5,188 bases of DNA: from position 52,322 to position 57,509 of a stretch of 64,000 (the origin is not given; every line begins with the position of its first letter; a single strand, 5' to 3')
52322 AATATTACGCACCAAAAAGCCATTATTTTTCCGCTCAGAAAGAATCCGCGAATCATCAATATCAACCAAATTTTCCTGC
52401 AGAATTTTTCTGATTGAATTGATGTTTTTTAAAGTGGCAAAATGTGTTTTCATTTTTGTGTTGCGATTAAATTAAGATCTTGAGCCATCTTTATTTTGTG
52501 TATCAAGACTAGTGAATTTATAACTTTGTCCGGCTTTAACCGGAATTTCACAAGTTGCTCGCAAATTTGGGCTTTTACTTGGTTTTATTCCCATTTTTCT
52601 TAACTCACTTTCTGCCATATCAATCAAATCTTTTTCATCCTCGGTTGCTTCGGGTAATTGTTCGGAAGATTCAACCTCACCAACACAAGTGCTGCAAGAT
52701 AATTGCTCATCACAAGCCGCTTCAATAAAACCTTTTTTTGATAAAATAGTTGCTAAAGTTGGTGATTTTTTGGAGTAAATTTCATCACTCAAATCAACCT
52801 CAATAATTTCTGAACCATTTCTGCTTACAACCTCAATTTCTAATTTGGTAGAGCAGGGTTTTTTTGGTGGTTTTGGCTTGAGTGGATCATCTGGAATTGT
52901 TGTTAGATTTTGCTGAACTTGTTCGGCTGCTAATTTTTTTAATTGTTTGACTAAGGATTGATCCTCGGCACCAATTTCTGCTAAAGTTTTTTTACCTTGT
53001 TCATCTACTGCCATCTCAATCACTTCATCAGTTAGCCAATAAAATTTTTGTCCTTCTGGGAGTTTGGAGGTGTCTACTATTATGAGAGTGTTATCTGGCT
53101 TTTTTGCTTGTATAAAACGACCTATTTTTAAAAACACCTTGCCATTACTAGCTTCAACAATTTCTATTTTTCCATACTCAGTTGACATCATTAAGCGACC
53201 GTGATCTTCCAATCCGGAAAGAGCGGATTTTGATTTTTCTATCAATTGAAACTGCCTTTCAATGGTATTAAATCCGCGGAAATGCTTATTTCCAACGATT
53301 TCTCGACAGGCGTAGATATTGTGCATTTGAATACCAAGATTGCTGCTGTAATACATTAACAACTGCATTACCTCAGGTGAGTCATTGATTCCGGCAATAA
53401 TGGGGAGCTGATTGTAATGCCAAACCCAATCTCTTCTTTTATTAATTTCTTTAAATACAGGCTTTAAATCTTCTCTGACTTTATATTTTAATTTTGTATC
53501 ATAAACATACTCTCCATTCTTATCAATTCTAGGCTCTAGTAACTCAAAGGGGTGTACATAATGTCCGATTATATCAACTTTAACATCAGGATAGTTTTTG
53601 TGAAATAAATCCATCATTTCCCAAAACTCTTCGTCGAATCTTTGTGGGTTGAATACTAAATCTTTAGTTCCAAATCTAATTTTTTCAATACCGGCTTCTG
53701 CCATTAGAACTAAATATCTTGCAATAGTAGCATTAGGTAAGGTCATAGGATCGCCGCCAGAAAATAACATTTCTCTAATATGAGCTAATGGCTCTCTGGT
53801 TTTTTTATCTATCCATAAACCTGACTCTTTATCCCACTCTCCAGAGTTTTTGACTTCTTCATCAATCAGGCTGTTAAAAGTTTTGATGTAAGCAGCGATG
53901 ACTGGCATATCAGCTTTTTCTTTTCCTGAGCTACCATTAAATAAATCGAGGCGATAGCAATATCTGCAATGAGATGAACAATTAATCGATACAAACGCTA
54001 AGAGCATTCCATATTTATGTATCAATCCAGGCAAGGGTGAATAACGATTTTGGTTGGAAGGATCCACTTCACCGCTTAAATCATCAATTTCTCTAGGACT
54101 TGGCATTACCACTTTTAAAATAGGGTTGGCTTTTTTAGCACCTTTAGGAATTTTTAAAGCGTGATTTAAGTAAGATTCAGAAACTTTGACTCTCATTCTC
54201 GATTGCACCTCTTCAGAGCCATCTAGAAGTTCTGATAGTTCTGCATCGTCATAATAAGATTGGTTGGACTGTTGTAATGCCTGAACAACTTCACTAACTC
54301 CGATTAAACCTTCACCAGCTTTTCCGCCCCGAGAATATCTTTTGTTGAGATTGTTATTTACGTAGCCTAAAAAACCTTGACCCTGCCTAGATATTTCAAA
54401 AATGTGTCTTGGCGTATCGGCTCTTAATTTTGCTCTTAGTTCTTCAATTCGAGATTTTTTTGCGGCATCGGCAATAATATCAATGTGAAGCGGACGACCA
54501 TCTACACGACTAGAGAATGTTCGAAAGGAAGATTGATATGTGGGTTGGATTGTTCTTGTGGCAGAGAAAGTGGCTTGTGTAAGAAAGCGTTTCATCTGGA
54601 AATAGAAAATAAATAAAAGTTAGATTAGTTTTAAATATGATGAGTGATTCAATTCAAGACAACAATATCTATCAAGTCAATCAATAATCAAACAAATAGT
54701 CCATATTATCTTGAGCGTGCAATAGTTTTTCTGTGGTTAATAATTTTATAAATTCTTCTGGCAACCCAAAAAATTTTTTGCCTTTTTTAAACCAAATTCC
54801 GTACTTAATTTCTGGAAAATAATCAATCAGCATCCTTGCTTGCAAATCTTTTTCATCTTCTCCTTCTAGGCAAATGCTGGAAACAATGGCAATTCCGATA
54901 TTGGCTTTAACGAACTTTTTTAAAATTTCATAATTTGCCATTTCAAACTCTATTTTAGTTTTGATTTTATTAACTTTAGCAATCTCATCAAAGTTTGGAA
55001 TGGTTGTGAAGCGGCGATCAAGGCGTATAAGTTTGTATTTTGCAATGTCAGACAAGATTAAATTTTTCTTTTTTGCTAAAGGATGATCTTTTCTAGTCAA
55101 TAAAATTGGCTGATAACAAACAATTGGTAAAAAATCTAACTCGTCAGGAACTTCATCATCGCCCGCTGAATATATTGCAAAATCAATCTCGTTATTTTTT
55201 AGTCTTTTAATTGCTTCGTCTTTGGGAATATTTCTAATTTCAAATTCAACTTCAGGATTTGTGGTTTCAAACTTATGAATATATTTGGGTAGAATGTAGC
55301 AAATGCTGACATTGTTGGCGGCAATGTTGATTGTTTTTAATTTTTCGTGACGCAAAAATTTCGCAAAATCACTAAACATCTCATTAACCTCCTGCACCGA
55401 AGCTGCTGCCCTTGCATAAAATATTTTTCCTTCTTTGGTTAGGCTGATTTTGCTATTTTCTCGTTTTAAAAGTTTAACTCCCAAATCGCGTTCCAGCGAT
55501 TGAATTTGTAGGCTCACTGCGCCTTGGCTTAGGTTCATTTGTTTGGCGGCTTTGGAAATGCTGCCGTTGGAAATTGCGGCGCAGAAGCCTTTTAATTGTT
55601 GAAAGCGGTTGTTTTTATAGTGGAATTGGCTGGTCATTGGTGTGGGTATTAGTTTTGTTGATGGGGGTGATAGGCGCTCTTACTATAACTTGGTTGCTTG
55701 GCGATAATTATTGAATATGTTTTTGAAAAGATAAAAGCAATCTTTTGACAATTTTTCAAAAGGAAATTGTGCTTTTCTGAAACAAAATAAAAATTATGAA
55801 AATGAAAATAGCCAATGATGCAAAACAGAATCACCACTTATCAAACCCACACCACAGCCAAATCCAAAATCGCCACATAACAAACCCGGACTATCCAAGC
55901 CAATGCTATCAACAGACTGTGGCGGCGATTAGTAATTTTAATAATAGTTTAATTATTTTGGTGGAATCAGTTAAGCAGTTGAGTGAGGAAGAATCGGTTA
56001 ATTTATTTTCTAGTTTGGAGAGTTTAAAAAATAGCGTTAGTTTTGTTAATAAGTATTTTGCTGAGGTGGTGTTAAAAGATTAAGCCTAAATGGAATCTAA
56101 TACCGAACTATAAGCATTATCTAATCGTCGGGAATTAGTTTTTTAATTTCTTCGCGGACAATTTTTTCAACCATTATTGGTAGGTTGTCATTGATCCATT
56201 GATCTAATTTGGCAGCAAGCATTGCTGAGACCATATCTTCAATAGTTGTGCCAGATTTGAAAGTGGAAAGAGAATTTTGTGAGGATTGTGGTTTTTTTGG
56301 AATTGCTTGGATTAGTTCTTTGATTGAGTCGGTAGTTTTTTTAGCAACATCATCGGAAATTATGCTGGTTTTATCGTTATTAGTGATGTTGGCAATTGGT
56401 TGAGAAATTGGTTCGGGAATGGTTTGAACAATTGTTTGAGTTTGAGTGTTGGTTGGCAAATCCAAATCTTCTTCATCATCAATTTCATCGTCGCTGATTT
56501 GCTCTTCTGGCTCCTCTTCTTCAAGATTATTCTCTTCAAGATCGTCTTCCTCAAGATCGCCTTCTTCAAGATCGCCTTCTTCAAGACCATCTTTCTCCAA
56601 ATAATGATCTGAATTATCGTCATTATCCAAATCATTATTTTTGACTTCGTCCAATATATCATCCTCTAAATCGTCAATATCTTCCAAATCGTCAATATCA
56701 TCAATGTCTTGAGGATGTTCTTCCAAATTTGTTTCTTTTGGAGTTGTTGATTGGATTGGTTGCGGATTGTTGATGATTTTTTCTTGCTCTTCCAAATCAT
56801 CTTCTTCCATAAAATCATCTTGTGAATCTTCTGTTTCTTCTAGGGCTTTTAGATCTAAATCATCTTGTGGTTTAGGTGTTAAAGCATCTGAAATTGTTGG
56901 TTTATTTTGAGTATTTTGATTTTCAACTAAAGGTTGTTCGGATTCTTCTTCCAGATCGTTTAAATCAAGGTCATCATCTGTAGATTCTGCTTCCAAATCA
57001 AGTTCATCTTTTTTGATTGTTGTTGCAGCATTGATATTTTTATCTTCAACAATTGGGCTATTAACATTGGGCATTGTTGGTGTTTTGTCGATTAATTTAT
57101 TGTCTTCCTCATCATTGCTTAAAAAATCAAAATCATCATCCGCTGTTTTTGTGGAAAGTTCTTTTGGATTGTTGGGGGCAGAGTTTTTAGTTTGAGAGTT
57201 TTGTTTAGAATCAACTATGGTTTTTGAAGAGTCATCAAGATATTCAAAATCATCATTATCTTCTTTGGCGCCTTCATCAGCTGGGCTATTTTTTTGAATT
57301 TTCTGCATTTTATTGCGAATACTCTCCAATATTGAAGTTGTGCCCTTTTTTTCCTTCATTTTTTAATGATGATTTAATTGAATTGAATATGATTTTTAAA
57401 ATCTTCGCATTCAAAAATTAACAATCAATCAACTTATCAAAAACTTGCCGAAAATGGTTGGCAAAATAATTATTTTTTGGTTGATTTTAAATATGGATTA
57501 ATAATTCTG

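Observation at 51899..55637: LysR / KamA-type radical-SAM aminomutase / GNAT cassette: candidate acetylated beta-amino-acid pathway in an intracellular-type alphaproteobacterium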

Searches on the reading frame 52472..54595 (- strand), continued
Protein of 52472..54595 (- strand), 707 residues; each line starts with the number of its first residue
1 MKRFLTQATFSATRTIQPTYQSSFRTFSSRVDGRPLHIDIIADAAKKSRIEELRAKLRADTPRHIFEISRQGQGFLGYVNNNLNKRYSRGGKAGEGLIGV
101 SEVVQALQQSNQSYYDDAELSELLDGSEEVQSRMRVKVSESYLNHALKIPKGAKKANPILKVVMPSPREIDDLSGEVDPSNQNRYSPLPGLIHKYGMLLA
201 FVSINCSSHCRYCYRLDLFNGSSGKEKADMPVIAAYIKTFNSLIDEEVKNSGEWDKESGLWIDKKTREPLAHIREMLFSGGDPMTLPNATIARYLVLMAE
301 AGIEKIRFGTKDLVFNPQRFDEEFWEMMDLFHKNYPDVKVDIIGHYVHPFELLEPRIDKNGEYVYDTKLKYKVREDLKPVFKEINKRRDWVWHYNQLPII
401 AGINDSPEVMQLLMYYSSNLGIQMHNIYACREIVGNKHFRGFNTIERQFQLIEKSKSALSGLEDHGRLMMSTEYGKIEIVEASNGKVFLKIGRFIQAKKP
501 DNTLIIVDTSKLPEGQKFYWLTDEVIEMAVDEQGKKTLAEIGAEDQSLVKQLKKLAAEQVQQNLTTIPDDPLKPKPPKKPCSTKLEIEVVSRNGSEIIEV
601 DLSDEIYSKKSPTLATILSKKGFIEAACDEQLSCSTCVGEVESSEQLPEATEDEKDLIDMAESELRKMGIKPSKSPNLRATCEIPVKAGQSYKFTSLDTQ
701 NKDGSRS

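Call 88: search_protein_families(library=ncbifam, proteins=[P0257, P0263, P0266, P0267, P0268, P0270, P0271, P0272, P0278, P0283], max_evalue=1e-60)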
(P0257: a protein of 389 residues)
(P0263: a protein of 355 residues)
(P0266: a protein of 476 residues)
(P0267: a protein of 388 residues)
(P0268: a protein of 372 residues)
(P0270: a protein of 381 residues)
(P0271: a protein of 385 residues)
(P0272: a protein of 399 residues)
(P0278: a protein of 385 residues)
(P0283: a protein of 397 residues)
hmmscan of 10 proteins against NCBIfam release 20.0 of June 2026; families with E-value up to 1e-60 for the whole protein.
P0257 (389 aa): 0 families

P0263 (355 aa): 0 families

P0266 (476 aa): 1 family
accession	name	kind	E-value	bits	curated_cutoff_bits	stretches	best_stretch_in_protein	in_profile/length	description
TIGR04368.1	Glu_2_3_NH3_mut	equivalog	2.1e-61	207.7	650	1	90-398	72-375/404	glutamate 2,3-aminomutase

P0267 (388 aa): 2 families
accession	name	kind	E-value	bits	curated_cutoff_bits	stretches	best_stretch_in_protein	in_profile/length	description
TIGR03820.1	lys_2_3_AblA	equivalog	1.6e-61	208.3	525.4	1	18-321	31-333/417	lysine 2,3-aminomutase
TIGR00238.1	TIGR00238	subfamily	3.9e-61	206.8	199.2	1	19-305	38-321/331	KamA family radical SAM protein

P0268 (372 aa): 6 families
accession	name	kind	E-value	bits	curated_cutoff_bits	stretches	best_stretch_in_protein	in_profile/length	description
TIGR04368.1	Glu_2_3_NH3_mut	equivalog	3e-73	246.7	650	1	9-332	57-377/404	glutamate 2,3-aminomutase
TIGR03820.1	lys_2_3_AblA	equivalog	3.6e-72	243.4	525.4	1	5-363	5-361/417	lysine 2,3-aminomutase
TIGR00238.1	TIGR00238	subfamily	8.9e-71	238.5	199.2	1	9-315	16-320/331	KamA family radical SAM protein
TIGR04468.1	arg_2_3_am_muta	equivalog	1.2e-68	231.8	600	1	10-335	5-330/351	arginine 2,3-aminomutase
TIGR03821.1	EFP_modif_epmB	equivalog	1.8e-64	217.7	369.3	1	11-306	2-294/321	EF-P beta-lysylation protein EpmB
TIGR03822.1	AblA_like_2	hypoth_equivalog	2.7e-61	207.4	396.25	1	24-328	7-309/321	lysine-2,3-aminomutase-like protein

P0270 (381 aa): 0 families

P0271 (385 aa): 1 family
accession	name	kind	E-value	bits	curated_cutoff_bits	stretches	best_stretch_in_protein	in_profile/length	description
TIGR04368.1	Glu_2_3_NH3_mut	equivalog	2.8e-62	210.6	650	1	11-333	57-375/404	glutamate 2,3-aminomutase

P0272 (399 aa): 6 families
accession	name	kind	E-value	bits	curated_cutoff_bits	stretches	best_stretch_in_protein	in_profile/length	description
TIGR00238.1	TIGR00238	subfamily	2e-72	244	199.2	1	39-315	47-320/331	KamA family radical SAM protein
TIGR04368.1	Glu_2_3_NH3_mut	equivalog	8.7e-72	241.9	650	1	7-314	58-358/404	glutamate 2,3-aminomutase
TIGR03821.1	EFP_modif_epmB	equivalog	3.5e-70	236.5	369.3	1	7-321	1-311/321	EF-P beta-lysylation protein EpmB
TIGR04468.1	arg_2_3_am_muta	equivalog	6.3e-69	232.6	600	1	34-334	29-329/351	arginine 2,3-aminomutase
TIGR03822.1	AblA_like_2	hypoth_equivalog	1.6e-68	231.2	396.25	1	36-324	19-305/321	lysine-2,3-aminomutase-like protein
TIGR03820.1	lys_2_3_AblA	equivalog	6.2e-67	226.1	525.4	1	38-315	40-315/417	lysine 2,3-aminomutase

P0278 (385 aa): 0 families

P0283 (397 aa): 5 families
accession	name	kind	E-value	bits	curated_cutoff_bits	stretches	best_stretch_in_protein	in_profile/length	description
TIGR04468.1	arg_2_3_am_muta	equivalog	2.2e-76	257.1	600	1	3-328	5-328/351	arginine 2,3-aminomutase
TIGR03820.1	lys_2_3_AblA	equivalog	1.6e-75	254.4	525.4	1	3-312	10-317/417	lysine 2,3-aminomutase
TIGR04368.1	Glu_2_3_NH3_mut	equivalog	4.6e-75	252.7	650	1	3-318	58-366/404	glutamate 2,3-aminomutase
TIGR00238.1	TIGR00238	subfamily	4e-71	239.7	199.2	1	3-309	17-319/331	KamA family radical SAM protein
TIGR03822.1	AblA_like_2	hypoth_equivalog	3e-64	217.1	396.25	1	11-318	1-304/321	lysine-2,3-aminomutase-like protein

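Call 89: search_protein_families(library=ncbifam, proteins=[P0285, P0286, P0289, P0290, P0292, P0293, P0296, P0298, P0301, P0302], max_evalue=1e-60)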
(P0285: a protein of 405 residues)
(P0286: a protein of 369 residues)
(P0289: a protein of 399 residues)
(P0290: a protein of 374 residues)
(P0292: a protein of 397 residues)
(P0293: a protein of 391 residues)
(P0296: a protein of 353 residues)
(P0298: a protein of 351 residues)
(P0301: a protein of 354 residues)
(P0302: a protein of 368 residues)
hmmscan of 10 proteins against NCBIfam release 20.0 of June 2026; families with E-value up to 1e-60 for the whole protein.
P0285 (405 aa): 6 families
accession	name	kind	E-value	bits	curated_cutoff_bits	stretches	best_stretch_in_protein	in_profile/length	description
TIGR00238.1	TIGR00238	subfamily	2.3e-73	247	199.2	1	22-320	22-320/331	KamA family radical SAM protein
TIGR03820.1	lys_2_3_AblA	equivalog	3.3e-70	236.9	525.4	1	9-328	8-322/417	lysine 2,3-aminomutase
TIGR03822.1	AblA_like_2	hypoth_equivalog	5.6e-69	232.6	396.25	1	38-333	17-309/321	lysine-2,3-aminomutase-like protein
TIGR04368.1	Glu_2_3_NH3_mut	equivalog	3e-66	223.6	650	1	10-334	57-374/404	glutamate 2,3-aminomutase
TIGR03821.1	EFP_modif_epmB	equivalog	1.7e-65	221.1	369.3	1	11-319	1-302/321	EF-P beta-lysylation protein EpmB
TIGR04468.1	arg_2_3_am_muta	equivalog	6.7e-63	212.8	600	1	10-354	4-345/351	arginine 2,3-aminomutase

P0286 (369 aa): 1 family
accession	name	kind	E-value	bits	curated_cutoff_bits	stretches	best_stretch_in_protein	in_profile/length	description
TIGR03820.1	lys_2_3_AblA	equivalog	1.1e-63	215.5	525.4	1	3-322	7-323/417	lysine 2,3-aminomutase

P0289 (399 aa): 0 families

P0290 (374 aa): 6 families
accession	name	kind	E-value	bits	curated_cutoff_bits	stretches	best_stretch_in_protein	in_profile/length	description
TIGR00238.1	TIGR00238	subfamily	2.8e-75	253.4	199.2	1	4-311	17-321/331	KamA family radical SAM protein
TIGR04368.1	Glu_2_3_NH3_mut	equivalog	1.8e-73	247.5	650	1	12-324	66-372/404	glutamate 2,3-aminomutase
TIGR03820.1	lys_2_3_AblA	equivalog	6.2e-72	242.6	525.4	1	12-323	18-327/417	lysine 2,3-aminomutase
TIGR03822.1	AblA_like_2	hypoth_equivalog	1.2e-63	215.1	396.25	1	13-323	2-309/321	lysine-2,3-aminomutase-like protein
TIGR03821.1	EFP_modif_epmB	equivalog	1.5e-63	214.8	369.3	1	4-309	1-302/321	EF-P beta-lysylation protein EpmB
TIGR04468.1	arg_2_3_am_muta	equivalog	5.5e-63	213.1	600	1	12-326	13-326/351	arginine 2,3-aminomutase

P0292 (397 aa): 1 family
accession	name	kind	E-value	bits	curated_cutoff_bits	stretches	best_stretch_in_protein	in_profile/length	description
TIGR04468.1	arg_2_3_am_muta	equivalog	1.3e-61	208.6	600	1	6-338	8-328/351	arginine 2,3-aminomutase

P0293 (391 aa): 2 families
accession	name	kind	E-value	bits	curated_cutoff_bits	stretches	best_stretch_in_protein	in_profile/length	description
TIGR03822.1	AblA_like_2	hypoth_equivalog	4e-67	226.5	396.25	1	15-326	10-310/321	lysine-2,3-aminomutase-like protein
TIGR04368.1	Glu_2_3_NH3_mut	equivalog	4.9e-62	209.8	650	1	8-326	69-372/404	glutamate 2,3-aminomutase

P0296 (353 aa): 0 families

P0298 (351 aa): 2 families
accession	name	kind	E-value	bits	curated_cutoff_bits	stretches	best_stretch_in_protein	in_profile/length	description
TIGR00238.1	TIGR00238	subfamily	6.6e-66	222.5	199.2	1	11-293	44-320/331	KamA family radical SAM protein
TIGR03820.1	lys_2_3_AblA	equivalog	2.6e-64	217.5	525.4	1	17-302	44-323/417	lysine 2,3-aminomutase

P0301 (354 aa): 0 families

P0302 (368 aa): 0 families

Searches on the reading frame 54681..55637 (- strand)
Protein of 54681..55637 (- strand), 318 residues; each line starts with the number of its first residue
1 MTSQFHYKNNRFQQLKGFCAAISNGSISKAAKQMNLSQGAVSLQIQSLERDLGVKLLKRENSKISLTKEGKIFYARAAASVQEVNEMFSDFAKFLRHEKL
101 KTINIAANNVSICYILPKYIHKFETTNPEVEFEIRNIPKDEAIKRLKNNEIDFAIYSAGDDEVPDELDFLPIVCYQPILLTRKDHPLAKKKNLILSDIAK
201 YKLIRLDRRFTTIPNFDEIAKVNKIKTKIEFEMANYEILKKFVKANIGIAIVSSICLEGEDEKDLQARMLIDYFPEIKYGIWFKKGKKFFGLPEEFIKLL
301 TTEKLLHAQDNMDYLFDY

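Call 3: search_protein_families(library=pfam, proteins=[window:54681-55637:-], max_evalue=0.1)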
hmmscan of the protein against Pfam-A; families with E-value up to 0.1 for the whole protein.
window:54681-55637:- (318 aa): 6 families
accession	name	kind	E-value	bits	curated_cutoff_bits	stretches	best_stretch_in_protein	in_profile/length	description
PF03466.25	LysR_substrate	-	2.7e-25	89.4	28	1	101-287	6-191/209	LysR substrate binding domain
PF00126.33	HTH_1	-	1.8e-18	66.6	26.6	1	12-71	1-60/60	Bacterial regulatory helix-turn-helix protein, lysR family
PF12849.12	PBP_like_2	-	0.0026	18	27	1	116-162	24-70/267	PBP superfamily domain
PF00497.25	SBP_bac_3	-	0.0085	16.3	26.4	1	130-198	38-98/132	Bacterial extracellular solute-binding proteins, family 3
PF13419.12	HAD_2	-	0.02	15.4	23.8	0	195-287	45-135/178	Haloacid dehalogenase-like hydrolase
PF12194.14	Ste5_C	-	0.08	13.3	25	1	203-259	61-119/189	Protein kinase Fus3-binding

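Call 4: search_protein_families(library=ncbifam, proteins=[window:54681-55637:-], max_evalue=0.1)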
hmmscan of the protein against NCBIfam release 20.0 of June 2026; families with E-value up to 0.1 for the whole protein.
window:54681-55637:- (318 aa): 60 families (the best 25 are shown)
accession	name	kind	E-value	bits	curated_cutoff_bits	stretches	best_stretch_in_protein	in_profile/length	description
NF040786.1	LysR_Sec_metab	equivalog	1e-42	146.2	250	1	12-264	3-257/298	selenium metabolism-associated LysR family transcriptional regulator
NF053705.1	TransRegGltCGpos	equivalog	1.8e-33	116.1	350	1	13-264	4-253/300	glutamate biosynthesis transcriptional regulator GltC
NF009327.0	PRK12684.1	subfamily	2e-33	115.9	402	1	13-301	4-292/313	CysB family HTH-type transcriptional regulator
NF009326.0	PRK12681.1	equivalog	6.2e-33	114.6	436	1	13-299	4-290/324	HTH-type transcriptional regulator CysB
NF045775.1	acetoin_reg_AlsR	exception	7.6e-32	110.9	430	1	15-254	6-244/290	acetoin biosynthesis transcriptional regulator AlsR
TIGR03339.1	phn_lysR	subfamily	1.1e-31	110.1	341.1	1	14-297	1-276/279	aminoethylphosphonate catabolism associated LysR family transcriptional regulator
NF047520.1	trans_act_CidR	equivalog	5.1e-29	101.4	415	1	13-300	4-288/292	cidABC operon transcriptional activator CidR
NF052633.1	LysR_TF_PsrA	exception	8e-29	100.5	540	1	12-288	7-280/297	L-proline-binding transcription factor PsrA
NF008416.0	PRK11242.1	equivalog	1.1e-25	90.6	277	1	15-245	6-234/300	transcriptional regulator CynR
NF009324.0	PRK12679.1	equivalog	3.4e-25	88.8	491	1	12-268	3-259/316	HTH-type transcriptional regulator Cbl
NF007439.0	PRK09986.1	equivalog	5.1e-25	88.4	290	1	22-254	19-251/296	LysR family transcriptional regulator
NF007385.0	PRK09906.1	equivalog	5.3e-25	88.1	356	1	14-301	5-288/296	DNA-binding transcriptional regulator HcaR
NF047354.1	trans_reg_GltC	equivalog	8.7e-25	87.8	300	1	12-264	3-249/290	glutamate biosynthesis transcriptional regulator GltC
TIGR02424.1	TF_pcaQ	equivalog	9e-25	87.2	303.8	1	11-216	4-207/300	pca operon transcription factor PcaQ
NF008352.0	PRK11139.1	subfamily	8.9e-24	84.1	288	1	12-256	8-243/305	transcriptional regulator GcvA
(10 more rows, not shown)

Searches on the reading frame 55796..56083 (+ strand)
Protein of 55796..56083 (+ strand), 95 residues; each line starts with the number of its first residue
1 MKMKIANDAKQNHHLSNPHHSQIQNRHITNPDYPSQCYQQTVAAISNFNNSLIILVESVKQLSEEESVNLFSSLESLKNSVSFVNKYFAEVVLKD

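Call 3: search_protein_families(library=pfam, proteins=[window:55796-56083:+], max_evalue=0.1)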
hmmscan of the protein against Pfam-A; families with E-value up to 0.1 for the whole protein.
window:55796-56083:+ (95 aa): 0 families

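Call 90: search_protein_families(library=pfam, proteins=[window:55796-56083:+], max_evalue=0.01)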
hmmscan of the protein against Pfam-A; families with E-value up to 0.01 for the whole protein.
window:55796-56083:+ (95 aa): 0 families

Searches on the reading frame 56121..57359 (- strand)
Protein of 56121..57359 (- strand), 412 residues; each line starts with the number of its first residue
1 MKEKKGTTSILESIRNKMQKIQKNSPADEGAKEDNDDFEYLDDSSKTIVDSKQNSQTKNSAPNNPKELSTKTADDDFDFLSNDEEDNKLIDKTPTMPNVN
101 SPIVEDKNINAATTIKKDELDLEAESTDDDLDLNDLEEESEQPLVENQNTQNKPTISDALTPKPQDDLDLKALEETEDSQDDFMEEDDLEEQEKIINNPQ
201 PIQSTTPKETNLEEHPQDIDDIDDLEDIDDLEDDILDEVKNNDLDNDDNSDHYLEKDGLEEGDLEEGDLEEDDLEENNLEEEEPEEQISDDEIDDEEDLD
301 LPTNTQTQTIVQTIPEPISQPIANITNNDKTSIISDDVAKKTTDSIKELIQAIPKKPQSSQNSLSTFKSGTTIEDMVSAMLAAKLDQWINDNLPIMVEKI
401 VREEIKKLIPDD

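Call 3: search_protein_families(library=pfam, proteins=[window:56121-57359:-], max_evalue=0.1)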
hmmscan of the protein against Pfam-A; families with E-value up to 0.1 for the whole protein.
window:56121-57359:- (412 aa): 1 family
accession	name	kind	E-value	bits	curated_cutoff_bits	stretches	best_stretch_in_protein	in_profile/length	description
PF10691.14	DUF2497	-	7e-18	65.3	27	1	332-409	2-74/75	Protein of unknown function (DUF2497)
